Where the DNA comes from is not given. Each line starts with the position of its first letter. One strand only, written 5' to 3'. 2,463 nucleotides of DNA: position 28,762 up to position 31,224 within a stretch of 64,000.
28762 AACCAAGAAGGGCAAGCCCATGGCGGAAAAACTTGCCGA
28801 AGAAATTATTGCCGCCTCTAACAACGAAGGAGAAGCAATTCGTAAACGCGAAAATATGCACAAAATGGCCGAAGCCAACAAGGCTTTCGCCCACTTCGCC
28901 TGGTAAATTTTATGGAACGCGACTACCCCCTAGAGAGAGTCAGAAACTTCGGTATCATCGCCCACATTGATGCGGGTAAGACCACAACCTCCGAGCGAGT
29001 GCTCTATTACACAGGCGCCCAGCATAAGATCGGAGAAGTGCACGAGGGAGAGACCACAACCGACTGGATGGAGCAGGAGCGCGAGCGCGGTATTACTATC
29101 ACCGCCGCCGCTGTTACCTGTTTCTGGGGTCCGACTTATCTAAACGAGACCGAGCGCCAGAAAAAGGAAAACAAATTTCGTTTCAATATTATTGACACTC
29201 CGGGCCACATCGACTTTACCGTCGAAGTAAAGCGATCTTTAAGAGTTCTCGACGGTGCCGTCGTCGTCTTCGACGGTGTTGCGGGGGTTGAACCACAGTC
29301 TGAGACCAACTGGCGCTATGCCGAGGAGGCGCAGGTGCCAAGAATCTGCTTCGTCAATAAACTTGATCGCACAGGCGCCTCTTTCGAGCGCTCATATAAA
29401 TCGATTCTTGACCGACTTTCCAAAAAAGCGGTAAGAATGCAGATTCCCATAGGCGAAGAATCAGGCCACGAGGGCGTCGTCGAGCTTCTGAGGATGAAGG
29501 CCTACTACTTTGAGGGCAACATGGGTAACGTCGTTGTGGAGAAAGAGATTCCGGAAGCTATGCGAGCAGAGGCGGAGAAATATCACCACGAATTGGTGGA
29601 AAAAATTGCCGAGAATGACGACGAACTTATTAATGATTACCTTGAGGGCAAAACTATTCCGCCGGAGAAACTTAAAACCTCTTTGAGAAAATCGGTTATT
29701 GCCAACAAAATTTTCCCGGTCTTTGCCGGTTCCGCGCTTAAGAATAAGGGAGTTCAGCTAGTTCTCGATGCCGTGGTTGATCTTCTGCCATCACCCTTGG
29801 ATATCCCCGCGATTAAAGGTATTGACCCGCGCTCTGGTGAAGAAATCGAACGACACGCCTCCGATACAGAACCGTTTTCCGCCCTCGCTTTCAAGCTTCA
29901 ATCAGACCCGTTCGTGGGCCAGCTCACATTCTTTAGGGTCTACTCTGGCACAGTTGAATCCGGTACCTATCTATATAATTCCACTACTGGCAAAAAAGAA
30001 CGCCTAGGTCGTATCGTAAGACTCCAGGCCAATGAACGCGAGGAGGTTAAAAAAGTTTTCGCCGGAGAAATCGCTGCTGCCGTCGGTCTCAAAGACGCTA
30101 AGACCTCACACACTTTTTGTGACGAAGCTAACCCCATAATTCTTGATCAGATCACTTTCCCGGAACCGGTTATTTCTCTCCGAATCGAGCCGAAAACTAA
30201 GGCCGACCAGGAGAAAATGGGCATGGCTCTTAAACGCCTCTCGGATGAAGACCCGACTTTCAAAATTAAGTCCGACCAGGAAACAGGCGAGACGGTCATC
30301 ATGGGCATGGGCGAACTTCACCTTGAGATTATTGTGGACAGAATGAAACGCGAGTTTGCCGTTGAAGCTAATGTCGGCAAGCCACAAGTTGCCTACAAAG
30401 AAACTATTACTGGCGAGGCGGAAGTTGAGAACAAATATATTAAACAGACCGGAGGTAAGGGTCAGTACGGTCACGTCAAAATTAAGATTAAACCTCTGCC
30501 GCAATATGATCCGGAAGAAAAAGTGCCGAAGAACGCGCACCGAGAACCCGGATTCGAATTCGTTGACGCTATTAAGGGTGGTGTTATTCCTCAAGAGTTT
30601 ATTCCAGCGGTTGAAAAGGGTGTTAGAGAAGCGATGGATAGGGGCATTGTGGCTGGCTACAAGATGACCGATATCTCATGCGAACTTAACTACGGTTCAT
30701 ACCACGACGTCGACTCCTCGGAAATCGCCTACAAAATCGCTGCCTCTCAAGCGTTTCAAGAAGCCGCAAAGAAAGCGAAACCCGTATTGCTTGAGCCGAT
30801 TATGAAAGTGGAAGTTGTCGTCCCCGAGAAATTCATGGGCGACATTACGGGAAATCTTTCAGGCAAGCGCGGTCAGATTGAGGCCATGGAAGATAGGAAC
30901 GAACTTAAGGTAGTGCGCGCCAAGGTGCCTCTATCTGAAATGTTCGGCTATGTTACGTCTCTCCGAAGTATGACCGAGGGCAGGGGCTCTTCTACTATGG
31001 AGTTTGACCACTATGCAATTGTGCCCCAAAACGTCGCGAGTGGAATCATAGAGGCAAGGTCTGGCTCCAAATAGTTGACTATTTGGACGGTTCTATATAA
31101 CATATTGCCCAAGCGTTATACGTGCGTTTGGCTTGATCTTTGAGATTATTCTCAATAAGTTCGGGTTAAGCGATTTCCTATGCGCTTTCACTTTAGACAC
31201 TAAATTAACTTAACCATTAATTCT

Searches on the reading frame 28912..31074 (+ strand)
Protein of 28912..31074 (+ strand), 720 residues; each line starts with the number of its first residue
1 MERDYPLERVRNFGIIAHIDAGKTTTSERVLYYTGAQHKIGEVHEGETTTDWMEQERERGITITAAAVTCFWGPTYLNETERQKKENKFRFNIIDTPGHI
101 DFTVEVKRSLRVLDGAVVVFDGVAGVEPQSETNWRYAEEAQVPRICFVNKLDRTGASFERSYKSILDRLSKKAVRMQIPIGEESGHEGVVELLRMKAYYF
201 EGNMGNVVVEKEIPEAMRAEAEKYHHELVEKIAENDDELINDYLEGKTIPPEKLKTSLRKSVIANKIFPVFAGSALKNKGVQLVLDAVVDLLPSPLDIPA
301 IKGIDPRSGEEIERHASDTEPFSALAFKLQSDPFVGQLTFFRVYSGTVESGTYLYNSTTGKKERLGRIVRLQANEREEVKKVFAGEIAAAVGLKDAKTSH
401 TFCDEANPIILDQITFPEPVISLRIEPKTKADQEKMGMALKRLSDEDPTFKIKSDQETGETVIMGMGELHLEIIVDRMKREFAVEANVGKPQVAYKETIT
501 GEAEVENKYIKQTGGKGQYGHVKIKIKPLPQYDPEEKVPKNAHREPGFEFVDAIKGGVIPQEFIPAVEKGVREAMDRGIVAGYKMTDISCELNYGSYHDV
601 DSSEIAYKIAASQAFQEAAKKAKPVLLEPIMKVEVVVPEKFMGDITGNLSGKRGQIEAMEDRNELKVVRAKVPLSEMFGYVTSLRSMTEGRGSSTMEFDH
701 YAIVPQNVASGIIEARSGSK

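Call 30: search_protein_families(library=pfam, proteins=[window:28912-31074:+], max_evalue=0.00001)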
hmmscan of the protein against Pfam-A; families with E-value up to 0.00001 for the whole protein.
window:28912-31074:+ (720 aa): 7 families
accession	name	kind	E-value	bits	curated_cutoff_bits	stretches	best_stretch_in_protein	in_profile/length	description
PF00009.33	GTP_EFTU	-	3.1e-61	206.7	26.5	1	8-294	1-188/188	Elongation factor Tu GTP binding domain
PF03764.24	EFG_IV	-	2.2e-41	140.9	24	1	491-623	1-121/121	Elongation factor G, domain IV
PF14492.12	EFG_III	-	1.9e-33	114.8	27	1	416-490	1-75/75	Elongation Factor G, domain III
PF00679.30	EFG_C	-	2.5e-30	104.8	27.9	1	625-709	1-86/89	Elongation factor G C-terminus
PF22042.2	EF-G_D2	-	1.3e-15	57.7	27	1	321-404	1-83/84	Elongation factor G domain 2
PF03144.31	GTP_EFTU_D2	-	2.1e-15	57.3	30.3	1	336-403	1-73/73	Elongation factor Tu domain 2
PF16658.11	RF3_C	-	2.2e-06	28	40.1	1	424-507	14-97/132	Class II release factor RF3, C-terminal domain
